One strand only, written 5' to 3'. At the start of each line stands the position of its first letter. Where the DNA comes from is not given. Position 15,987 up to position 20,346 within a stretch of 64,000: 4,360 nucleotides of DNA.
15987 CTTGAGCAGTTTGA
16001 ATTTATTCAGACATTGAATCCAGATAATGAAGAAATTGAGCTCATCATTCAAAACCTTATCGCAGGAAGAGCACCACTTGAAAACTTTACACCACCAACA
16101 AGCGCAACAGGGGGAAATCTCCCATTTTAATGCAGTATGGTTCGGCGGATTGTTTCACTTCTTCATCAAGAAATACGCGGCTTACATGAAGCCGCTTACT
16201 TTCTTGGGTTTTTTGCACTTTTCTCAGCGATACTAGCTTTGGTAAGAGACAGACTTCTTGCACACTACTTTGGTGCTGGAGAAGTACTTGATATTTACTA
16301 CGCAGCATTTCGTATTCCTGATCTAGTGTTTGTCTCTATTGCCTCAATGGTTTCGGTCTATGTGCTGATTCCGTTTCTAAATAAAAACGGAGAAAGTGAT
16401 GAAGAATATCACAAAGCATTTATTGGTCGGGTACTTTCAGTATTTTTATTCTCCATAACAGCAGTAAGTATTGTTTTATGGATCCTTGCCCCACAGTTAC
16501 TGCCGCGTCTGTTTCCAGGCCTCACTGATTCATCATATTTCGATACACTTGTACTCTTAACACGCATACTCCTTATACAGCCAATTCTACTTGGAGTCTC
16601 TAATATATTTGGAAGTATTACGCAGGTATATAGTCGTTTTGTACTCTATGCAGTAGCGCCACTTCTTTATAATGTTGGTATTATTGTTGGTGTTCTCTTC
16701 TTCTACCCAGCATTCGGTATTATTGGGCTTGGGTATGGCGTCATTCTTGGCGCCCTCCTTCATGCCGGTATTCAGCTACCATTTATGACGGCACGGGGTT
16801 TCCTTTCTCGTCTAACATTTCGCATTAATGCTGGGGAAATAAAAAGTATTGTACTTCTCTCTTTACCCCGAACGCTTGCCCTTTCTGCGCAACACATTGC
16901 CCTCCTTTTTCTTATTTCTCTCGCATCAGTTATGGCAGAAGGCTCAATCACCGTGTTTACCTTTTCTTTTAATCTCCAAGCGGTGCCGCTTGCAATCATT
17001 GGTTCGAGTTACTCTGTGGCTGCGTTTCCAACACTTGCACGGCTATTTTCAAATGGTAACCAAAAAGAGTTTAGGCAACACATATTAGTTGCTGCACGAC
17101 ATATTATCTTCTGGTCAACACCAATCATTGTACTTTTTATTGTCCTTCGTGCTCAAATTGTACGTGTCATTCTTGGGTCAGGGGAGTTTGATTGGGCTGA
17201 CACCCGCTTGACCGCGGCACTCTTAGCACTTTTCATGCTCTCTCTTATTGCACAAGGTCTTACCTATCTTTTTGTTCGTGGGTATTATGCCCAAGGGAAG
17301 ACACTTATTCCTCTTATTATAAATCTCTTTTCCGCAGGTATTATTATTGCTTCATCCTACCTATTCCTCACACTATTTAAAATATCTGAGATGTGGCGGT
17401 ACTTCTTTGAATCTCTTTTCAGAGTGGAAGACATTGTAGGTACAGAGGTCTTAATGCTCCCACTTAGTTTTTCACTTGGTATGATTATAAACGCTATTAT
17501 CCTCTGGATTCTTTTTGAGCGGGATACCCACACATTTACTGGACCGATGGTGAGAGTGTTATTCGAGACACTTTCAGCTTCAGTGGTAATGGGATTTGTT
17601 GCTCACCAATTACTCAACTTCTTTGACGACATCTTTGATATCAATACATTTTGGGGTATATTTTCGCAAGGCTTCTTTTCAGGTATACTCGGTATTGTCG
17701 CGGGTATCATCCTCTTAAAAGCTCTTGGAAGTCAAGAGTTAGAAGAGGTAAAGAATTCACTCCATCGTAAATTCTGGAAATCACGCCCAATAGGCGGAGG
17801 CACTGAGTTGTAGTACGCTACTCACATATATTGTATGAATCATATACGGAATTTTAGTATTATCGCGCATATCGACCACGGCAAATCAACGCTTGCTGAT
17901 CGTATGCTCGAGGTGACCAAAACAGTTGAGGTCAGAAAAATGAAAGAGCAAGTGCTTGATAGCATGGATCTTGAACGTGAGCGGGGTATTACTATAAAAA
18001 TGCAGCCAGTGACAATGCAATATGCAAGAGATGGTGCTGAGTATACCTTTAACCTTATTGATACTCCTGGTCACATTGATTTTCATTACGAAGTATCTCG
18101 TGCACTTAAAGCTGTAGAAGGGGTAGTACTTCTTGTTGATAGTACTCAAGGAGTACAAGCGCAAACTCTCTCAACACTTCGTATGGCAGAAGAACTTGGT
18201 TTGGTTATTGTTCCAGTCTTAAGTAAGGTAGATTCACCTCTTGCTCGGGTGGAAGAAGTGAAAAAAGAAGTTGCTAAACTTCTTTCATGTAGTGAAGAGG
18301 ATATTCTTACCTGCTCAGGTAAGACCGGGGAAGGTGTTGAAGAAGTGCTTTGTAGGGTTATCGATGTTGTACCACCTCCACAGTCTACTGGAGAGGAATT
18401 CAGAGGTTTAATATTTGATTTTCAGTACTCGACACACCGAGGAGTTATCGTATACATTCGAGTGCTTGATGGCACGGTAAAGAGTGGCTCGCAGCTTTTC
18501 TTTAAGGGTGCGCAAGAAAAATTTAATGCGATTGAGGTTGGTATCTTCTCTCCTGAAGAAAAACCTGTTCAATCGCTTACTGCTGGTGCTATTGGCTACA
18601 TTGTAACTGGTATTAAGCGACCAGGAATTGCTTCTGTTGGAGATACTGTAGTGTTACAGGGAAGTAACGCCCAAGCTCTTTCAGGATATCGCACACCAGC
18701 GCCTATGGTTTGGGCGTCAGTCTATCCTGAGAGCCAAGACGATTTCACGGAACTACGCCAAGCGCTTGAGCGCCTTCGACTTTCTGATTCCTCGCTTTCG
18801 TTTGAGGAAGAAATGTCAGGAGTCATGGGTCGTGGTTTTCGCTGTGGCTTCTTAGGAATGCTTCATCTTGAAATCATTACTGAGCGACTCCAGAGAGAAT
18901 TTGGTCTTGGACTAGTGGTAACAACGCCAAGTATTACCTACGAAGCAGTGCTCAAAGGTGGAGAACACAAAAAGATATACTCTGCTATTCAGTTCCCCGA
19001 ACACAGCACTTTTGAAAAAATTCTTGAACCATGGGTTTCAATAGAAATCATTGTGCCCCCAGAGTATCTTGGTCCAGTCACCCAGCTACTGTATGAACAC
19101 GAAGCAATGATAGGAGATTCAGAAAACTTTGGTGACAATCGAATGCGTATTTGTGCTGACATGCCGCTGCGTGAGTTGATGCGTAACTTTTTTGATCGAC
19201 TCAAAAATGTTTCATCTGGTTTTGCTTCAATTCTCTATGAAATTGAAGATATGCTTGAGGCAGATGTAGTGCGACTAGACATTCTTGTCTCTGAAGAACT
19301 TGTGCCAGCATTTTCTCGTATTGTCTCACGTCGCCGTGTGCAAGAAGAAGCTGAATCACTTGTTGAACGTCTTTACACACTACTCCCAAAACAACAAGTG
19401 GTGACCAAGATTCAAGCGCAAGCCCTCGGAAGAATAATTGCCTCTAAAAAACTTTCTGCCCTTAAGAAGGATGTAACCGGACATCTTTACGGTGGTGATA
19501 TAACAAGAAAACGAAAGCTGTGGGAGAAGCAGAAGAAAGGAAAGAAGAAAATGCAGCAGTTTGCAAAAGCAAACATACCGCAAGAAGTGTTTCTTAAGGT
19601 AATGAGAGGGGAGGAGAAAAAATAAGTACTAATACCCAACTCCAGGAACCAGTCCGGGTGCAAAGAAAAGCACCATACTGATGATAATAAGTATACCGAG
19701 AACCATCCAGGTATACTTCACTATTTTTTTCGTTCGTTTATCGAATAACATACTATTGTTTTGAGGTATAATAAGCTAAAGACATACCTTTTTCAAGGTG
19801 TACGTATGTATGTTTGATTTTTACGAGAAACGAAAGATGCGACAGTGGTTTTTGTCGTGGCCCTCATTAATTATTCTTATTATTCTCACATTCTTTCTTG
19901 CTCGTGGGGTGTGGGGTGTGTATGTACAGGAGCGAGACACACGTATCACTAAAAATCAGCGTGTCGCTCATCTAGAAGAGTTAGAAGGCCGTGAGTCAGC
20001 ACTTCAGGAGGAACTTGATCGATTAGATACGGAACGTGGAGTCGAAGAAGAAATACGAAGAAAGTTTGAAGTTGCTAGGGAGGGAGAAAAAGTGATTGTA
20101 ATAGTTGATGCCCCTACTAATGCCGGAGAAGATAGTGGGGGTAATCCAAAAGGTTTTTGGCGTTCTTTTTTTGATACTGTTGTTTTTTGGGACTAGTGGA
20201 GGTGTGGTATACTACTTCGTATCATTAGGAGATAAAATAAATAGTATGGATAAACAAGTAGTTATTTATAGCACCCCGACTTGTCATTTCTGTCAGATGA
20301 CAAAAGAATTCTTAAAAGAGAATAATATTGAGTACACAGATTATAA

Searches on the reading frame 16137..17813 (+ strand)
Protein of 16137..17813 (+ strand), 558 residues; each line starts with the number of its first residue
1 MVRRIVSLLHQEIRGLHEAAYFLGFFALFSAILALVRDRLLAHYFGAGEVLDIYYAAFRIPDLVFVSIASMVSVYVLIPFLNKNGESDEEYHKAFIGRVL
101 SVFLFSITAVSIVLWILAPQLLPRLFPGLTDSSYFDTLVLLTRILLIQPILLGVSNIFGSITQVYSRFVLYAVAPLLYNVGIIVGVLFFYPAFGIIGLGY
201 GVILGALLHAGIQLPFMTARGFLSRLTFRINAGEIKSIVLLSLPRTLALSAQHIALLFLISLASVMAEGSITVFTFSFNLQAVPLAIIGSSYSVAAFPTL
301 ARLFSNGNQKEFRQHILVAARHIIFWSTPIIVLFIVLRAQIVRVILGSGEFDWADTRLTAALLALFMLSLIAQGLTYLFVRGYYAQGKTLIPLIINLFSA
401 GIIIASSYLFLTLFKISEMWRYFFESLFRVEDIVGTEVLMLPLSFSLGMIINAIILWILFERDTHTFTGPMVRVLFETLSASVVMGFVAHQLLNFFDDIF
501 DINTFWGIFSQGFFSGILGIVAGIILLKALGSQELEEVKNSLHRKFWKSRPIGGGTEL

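Call 42: search_protein_families(library=pfam, proteins=[window:16137-17813:+], max_evalue=0.01)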
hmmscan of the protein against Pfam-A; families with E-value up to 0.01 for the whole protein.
window:16137-17813:+ (558 aa): 2 families
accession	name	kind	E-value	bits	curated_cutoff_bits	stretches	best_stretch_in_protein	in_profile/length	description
PF03023.19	MurJ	-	1.5e-65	222.1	27.4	1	41-416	1-377/451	Lipid II flippase MurJ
PF06897.17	DUF1269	-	0.0054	17.5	26.9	0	180-218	7-46/100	Protein of unknown function (DUF1269)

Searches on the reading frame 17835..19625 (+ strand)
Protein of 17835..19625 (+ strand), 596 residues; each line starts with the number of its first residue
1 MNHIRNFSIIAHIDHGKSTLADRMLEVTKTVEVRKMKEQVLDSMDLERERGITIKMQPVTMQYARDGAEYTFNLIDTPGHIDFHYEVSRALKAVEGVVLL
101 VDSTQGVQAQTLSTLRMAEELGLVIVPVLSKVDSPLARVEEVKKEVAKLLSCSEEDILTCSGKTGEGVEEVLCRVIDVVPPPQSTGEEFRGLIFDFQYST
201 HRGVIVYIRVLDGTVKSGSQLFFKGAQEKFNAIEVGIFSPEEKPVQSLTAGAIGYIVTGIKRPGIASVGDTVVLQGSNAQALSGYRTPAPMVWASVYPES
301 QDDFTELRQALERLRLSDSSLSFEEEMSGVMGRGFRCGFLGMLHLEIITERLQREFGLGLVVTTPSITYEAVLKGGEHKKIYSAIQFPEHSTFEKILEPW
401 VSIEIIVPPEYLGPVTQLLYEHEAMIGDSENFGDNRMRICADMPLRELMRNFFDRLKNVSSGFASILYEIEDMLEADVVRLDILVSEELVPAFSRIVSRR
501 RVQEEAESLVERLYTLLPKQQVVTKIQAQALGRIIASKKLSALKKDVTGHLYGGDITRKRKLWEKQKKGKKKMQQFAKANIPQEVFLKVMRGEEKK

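Call 42: search_protein_families(library=pfam, proteins=[window:17835-19625:+], max_evalue=0.01)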
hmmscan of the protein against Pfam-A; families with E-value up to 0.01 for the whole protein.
window:17835-19625:+ (596 aa): 8 families
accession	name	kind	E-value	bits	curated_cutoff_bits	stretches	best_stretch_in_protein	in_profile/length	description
PF00009.33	GTP_EFTU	-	2.7e-51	174.3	26.5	1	3-180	2-187/188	Elongation factor Tu GTP binding domain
PF06421.17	LepA_C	-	8.7e-32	109.9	29.7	1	486-590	2-106/107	GTP-binding protein LepA C-terminus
PF00679.30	EFG_C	-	7.7e-17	61.5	27.9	1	396-478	2-83/89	Elongation factor G C-terminus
PF14492.12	EFG_III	-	1.1e-08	35.4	27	1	288-361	2-72/75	Elongation Factor G, domain III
PF03144.31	GTP_EFTU_D2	-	2.7e-08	34.5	30.3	1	203-272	1-72/73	Elongation factor Tu domain 2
PF22042.2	EF-G_D2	-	3e-06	27.7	27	1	188-271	1-80/84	Elongation factor G domain 2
PF01926.29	MMR_HSR1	-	0.00018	22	21.9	1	15-120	10-102/113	50S ribosome-binding GTPase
PF09439.16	SRPRB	-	0.0032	17.3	25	1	63-105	43-84/178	Signal recognition particle receptor beta subunit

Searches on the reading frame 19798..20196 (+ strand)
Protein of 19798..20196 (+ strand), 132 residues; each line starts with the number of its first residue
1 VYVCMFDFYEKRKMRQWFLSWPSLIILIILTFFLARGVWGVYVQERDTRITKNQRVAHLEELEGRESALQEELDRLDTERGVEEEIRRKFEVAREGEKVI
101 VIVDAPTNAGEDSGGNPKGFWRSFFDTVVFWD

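Call 60: search_protein_families(library=pfam, proteins=[window:19798-20196:+], max_evalue=0.001)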
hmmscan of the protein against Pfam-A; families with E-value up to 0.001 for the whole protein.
window:19798-20196:+ (132 aa): 1 family
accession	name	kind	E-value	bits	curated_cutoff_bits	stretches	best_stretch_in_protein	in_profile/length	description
PF04977.20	DivIC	-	9e-09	35.5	28.9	1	25-104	3-79/80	Septum formation initiator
